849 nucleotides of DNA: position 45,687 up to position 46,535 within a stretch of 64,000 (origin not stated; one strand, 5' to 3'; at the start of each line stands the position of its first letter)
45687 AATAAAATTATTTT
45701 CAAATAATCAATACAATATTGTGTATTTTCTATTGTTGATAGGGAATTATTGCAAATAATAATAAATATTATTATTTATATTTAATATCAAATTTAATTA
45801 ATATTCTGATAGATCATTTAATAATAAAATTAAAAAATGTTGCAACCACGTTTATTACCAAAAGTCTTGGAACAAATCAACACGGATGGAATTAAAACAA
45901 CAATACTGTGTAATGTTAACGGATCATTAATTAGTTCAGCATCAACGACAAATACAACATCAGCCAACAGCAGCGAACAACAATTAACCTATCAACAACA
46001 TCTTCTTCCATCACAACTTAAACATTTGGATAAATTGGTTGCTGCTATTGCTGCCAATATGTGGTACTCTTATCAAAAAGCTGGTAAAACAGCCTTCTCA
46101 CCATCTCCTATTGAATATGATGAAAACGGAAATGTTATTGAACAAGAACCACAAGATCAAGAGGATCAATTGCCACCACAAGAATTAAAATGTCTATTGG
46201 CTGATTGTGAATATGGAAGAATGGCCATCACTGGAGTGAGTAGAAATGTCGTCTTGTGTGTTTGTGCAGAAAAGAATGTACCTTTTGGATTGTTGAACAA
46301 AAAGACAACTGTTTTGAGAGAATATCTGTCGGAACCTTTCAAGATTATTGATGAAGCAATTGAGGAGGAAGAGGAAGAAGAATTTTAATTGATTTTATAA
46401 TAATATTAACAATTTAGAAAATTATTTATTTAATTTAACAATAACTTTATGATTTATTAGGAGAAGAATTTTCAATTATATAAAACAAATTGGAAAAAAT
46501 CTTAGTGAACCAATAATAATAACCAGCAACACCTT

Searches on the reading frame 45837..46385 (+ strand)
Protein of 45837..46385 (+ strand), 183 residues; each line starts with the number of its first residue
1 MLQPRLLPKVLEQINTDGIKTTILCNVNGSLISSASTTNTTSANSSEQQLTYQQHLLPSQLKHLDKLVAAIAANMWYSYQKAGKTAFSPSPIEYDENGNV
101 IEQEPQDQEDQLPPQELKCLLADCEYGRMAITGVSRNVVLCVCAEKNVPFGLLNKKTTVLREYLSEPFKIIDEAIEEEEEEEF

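Call 55: search_protein_families(library=pfam, proteins=[P0137, P0139, P0143, P0148, P0155, P0168, P0245, P0256, P0140, P0157], max_evalue=0.5)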
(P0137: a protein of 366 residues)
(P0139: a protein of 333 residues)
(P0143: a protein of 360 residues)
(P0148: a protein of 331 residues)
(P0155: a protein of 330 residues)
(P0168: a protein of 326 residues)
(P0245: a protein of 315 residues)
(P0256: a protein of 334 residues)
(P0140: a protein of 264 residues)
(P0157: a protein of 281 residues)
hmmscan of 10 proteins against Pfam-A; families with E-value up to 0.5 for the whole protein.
P0137 (366 aa): 8 families
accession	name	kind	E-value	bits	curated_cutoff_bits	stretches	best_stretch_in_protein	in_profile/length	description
PF00071.28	Ras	-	1.1e-31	110.1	21.6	1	161-329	1-159/162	Ras family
PF08477.19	Roc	-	7.1e-16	59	27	1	161-275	1-119/119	Ras of Complex, Roc, domain of DAPkinase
PF00009.33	GTP_EFTU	-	2.9e-08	34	26.5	1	199-328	61-184/188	Elongation factor Tu GTP binding domain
PF00025.27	Arf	-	9.1e-07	29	22.3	1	157-294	12-145/174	ADP-ribosylation factor family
PF01926.29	MMR_HSR1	-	6.5e-05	23.4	21.9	1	161-273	1-113/113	50S ribosome-binding GTPase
PF03193.22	RsgA_GTPase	-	0.0024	18.1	30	0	96-178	52-125/174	RsgA GTPase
PF12937.12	F-box-like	-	0.007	16.6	24.3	1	7-23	2-17/47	F-box-like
PF16897.10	MMR_HSR1_Xtn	-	0.045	14.2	35.2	1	265-288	56-79/106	C-terminal region of MMR_HSR1 domain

P0139 (333 aa): 11 families
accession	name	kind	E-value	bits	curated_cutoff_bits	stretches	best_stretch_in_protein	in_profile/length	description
PF00071.28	Ras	-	7.8e-30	104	21.6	1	127-293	1-159/162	Ras family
PF08477.19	Roc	-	2.3e-11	44.4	27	1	127-240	1-119/119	Ras of Complex, Roc, domain of DAPkinase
PF00009.33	GTP_EFTU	-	1.1e-09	38.6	26.5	1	169-291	65-183/188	Elongation factor Tu GTP binding domain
PF00025.27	Arf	-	3.6e-09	36.8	22.3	1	121-288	10-168/174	ADP-ribosylation factor family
PF03193.22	RsgA_GTPase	-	1e-05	25.9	30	1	195-289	24-103/174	RsgA GTPase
PF01926.29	MMR_HSR1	-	0.00033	21.2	21.9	1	127-238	1-113/113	50S ribosome-binding GTPase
PF00503.26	G-alpha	-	0.01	15.5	48.8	0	120-142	16-38/333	G-protein alpha subunit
PF03029.23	ATP_bind_1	-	0.018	15.3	27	1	204-260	130-184/240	Conserved hypothetical ATP binding protein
PF24786.1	RXYLT1_N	-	0.058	14.1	25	1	137-225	5-90/140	RXYLT1 N-terminal domain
PF10609.15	ParA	-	0.15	11.9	27.1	0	127-143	6-22/246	NUBPL iron-transfer P-loop NTPase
PF03308.22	MeaB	-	0.41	10.1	23.1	0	226-290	171-231/273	Methylmalonyl Co-A mutase-associated GTPase MeaB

P0143 (360 aa): 9 families
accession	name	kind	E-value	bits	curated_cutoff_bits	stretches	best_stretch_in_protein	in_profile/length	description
PF00071.28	Ras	-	4.7e-23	82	21.6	1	160-326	1-160/162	Ras family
PF08477.19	Roc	-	1.8e-08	35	27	1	160-276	1-119/119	Ras of Complex, Roc, domain of DAPkinase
PF00025.27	Arf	-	4.8e-08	33.1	22.3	1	154-316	10-164/174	ADP-ribosylation factor family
PF03193.22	RsgA_GTPase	-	7.7e-07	29.5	30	2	224-320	16-102/174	RsgA GTPase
PF00009.33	GTP_EFTU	-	6.7e-05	23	26.5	1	232-325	94-185/188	Elongation factor Tu GTP binding domain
PF00503.26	G-alpha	-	0.00033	20.3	48.8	1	147-216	10-78/333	G-protein alpha subunit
PF03029.23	ATP_bind_1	-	0.044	14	27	1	223-298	115-190/240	Conserved hypothetical ATP binding protein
PF01926.29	MMR_HSR1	-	0.14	12.7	21.9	1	160-274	1-113/113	50S ribosome-binding GTPase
PF00899.27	ThiF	-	0.18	11.4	28.1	1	146-171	4-33/238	ThiF family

P0148 (331 aa): 6 families
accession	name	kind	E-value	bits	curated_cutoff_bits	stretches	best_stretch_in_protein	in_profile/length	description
PF00071.28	Ras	-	8e-35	120.2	21.6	1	122-289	1-159/162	Ras family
PF08477.19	Roc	-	1.6e-16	61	27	1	122-236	1-119/119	Ras of Complex, Roc, domain of DAPkinase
PF00009.33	GTP_EFTU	-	3.7e-10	40.1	26.5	1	162-289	63-185/188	Elongation factor Tu GTP binding domain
PF00025.27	Arf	-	2.5e-06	27.5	22.3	1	118-243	12-133/174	ADP-ribosylation factor family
PF03193.22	RsgA_GTPase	-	0.0028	17.9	30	1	194-248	25-71/174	RsgA GTPase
PF12937.12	F-box-like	-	0.25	11.6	24.3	0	5-40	3-32/47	F-box-like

P0155 (330 aa): 13 families
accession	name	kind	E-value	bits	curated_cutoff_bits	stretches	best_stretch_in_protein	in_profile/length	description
PF00071.28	Ras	-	1.1e-36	126.4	21.6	1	127-296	1-159/162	Ras family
PF08477.19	Roc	-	1.5e-18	67.6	27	1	127-241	1-119/119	Ras of Complex, Roc, domain of DAPkinase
PF00009.33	GTP_EFTU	-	8.6e-14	52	26.5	1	167-297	63-186/188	Elongation factor Tu GTP binding domain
PF00025.27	Arf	-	4.5e-11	43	22.3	1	125-291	14-168/174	ADP-ribosylation factor family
PF01926.29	MMR_HSR1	-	1.2e-07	32.3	21.9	1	127-239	1-113/113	50S ribosome-binding GTPase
PF04670.18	Gtr1_RagA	-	1.7e-05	24.8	22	1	127-270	1-149/232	Gtr1/RagA G protein conserved region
PF03029.23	ATP_bind_1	-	3.4e-05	24.2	27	1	170-255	90-181/240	Conserved hypothetical ATP binding protein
PF03193.22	RsgA_GTPase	-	0.00011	22.5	30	0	217-256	40-79/174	RsgA GTPase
PF12937.12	F-box-like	-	0.00021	21.4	24.3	1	13-56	3-36/47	F-box-like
PF13479.12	AAA_24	-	0.0073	16.6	27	1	126-161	3-37/195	AAA domain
PF00646.38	F-box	-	0.045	14.2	20.5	1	13-30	3-20/43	F-box domain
PF13191.12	AAA_16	-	0.33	11.9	32.6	1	128-147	27-46/167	AAA ATPase domain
PF18284.7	DNA_meth_N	-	0.33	11.5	25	0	80-98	2-20/57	DNA methylase N-terminal domain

P0168 (326 aa): 10 families
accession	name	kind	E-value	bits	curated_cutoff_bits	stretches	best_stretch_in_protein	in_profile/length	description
PF00071.28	Ras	-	1.2e-30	106.7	21.6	1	111-286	2-161/162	Ras family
PF08477.19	Roc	-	1.1e-11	45.4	27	1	111-225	2-119/119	Ras of Complex, Roc, domain of DAPkinase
PF00009.33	GTP_EFTU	-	2.4e-11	44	26.5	1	156-281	68-182/188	Elongation factor Tu GTP binding domain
PF00025.27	Arf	-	5.5e-05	23.2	22.3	1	108-245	14-146/174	ADP-ribosylation factor family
PF12937.12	F-box-like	-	7.4e-05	22.9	24.3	1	5-47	2-44/47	F-box-like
PF01926.29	MMR_HSR1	-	0.0056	17.2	21.9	1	111-223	2-113/113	50S ribosome-binding GTPase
PF14307.12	Glyco_tran_WbsX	-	0.021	14.8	25.1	1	197-326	170-293/350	Glycosyltransferase WbsX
PF03029.23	ATP_bind_1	-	0.027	14.7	27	1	182-252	121-193/240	Conserved hypothetical ATP binding protein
PF14054.11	DUF4249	-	0.049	13.6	28.5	1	143-291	114-209/269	Domain of unknown function (DUF4249)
PF00646.38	F-box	-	0.11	12.9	20.5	0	6-36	3-31/43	F-box domain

P0245 (315 aa): 15 families
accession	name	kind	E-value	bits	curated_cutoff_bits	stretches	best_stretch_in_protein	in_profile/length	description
PF00071.28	Ras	-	8.4e-34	116.9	21.6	1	112-275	2-161/162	Ras family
PF08477.19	Roc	-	2.2e-17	63.8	27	1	112-225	2-119/119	Ras of Complex, Roc, domain of DAPkinase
PF00009.33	GTP_EFTU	-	2.1e-12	47.5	26.5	1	149-272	61-184/188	Elongation factor Tu GTP binding domain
PF00025.27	Arf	-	4.8e-10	39.6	22.3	1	101-272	6-172/174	ADP-ribosylation factor family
PF03193.22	RsgA_GTPase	-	2.9e-07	30.9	30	2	61-131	56-128/174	RsgA GTPase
PF01926.29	MMR_HSR1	-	7.3e-07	29.7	21.9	1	112-223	2-113/113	50S ribosome-binding GTPase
PF13191.12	AAA_16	-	5.6e-05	24.1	32.6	1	105-235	20-153/167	AAA ATPase domain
PF02421.24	FeoB_N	-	0.001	19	27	1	112-269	3-155/156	Ferrous iron transport protein B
PF16897.10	MMR_HSR1_Xtn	-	0.011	16.1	35.2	1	203-273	44-103/106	C-terminal region of MMR_HSR1 domain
PF12937.12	F-box-like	-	0.014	15.6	24.3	1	3-41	2-30/47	F-box-like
PF03308.22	MeaB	-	0.015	14.8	23.1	1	218-275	175-236/273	Methylmalonyl Co-A mutase-associated GTPase MeaB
PF19275.4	HflX_C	-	0.043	14.3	26.4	1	249-275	9-35/102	HflX C-terminal domain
PF23248.1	KH_PARP14_2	-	0.057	13.7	27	0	179-208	33-62/72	PARP14, second type I KH domain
PF00503.26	G-alpha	-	0.068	12.7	48.8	0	96-150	9-61/333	G-protein alpha subunit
PF10236.15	DAP3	-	0.11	12.2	23.1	1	99-129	13-43/311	Mitochondrial ribosomal death-associated protein 3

P0256 (334 aa): 19 families
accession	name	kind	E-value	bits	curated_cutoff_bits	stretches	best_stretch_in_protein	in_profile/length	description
PF00071.28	Ras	-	2.8e-28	99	21.6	1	131-295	2-159/162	Ras family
PF08477.19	Roc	-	3e-16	60.2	27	1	131-245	2-119/119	Ras of Complex, Roc, domain of DAPkinase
PF00009.33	GTP_EFTU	-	5.4e-12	46.1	26.5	1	175-294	67-184/188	Elongation factor Tu GTP binding domain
PF00025.27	Arf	-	5.3e-11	42.8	22.3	1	128-294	14-172/174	ADP-ribosylation factor family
PF04670.18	Gtr1_RagA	-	1e-05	25.5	22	1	131-268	2-145/232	Gtr1/RagA G protein conserved region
PF03193.22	RsgA_GTPase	-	0.0013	19.1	30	0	223-295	42-106/174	RsgA GTPase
PF12937.12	F-box-like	-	0.002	18.3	24.3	1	7-50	2-31/47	F-box-like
PF00004.35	AAA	-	0.0021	18.9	21.2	1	131-180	1-49/131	ATPase family associated with various cellular activities (AAA)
PF01637.24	ATPase_2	-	0.0031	17.8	33.2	1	131-180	23-77/225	ATPase domain predominantly from Archaea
PF13191.12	AAA_16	-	0.0035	18.3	32.6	1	129-150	25-46/167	AAA ATPase domain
PF16897.10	MMR_HSR1_Xtn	-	0.0052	17.2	35.2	1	235-289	56-97/106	C-terminal region of MMR_HSR1 domain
PF00158.32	Sigma54_activat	-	0.0096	16.1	20.2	1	114-150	8-44/168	Sigma-54 interaction domain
PF13479.12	AAA_24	-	0.015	15.6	27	1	130-154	4-26/195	AAA domain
PF00931.28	NB-ARC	-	0.03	14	23.5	1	130-151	20-41/248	NB-ARC domain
PF20720.3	nSTAND3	-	0.041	14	27.2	1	131-160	20-49/155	Novel STAND NTPase 3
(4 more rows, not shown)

P0140 (264 aa): 12 families
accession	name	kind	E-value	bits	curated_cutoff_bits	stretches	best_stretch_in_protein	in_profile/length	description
PF00071.28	Ras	-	2.2e-22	79.8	21.6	1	80-245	2-153/162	Ras family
PF08477.19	Roc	-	2.1e-10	41.3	27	1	79-199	1-119/119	Ras of Complex, Roc, domain of DAPkinase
PF00009.33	GTP_EFTU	-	4.6e-06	26.8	26.5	1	117-242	61-176/188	Elongation factor Tu GTP binding domain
PF01926.29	MMR_HSR1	-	4.5e-05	24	21.9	1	79-174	1-98/113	50S ribosome-binding GTPase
PF13521.12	AAA_28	-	0.00061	20.5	27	0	126-233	75-156/164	AAA domain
PF03193.22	RsgA_GTPase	-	0.0026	18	30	0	75-98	104-127/174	RsgA GTPase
PF16897.10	MMR_HSR1_Xtn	-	0.014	15.8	35.2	1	174-221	41-80/106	C-terminal region of MMR_HSR1 domain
PF13479.12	AAA_24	-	0.026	14.8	27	0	79-101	4-23/195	AAA domain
PF09547.16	SpoIVA_ATPase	-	0.058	13.2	26.6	1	77-122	17-58/237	Stage IV sporulation protein A, ATPase domain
PF13476.12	AAA_23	-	0.071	14.2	27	1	81-221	23-165/201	AAA domain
PF02492.25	cobW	-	0.083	12.9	20.7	0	80-98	3-21/180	CobW/HypB/UreG, nucleotide-binding domain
PF00350.29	Dynamin_N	-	0.19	12.1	27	0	80-101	1-22/168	Dynamin family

P0157 (281 aa): 5 families
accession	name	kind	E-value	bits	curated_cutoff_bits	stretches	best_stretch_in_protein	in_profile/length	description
PF00071.28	Ras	-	6.8e-23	81.5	21.6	1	75-240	2-158/162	Ras family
PF08477.19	Roc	-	6.2e-09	36.6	27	1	75-188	2-119/119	Ras of Complex, Roc, domain of DAPkinase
PF22362.1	Ago_MID_bact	-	0.00061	20.4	27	1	158-228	13-84/172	Argonaute, middle domain, bacteria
PF00009.33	GTP_EFTU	-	0.025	14.6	26.5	1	117-239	65-183/188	Elongation factor Tu GTP binding domain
PF01926.29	MMR_HSR1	-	0.039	14.5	21.9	1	74-174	1-102/113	50S ribosome-binding GTPase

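Call 74: search_protein_families(library=pfam, proteins=[window:45837-46385:+], max_evalue=0.001)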
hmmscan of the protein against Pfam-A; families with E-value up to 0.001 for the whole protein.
window:45837-46385:+ (183 aa): 1 family
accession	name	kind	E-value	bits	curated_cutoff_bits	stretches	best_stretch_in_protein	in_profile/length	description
PF03259.23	Robl_LC7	-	0.00076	19.6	23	0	11-42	7-37/91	Roadblock/LC7 domain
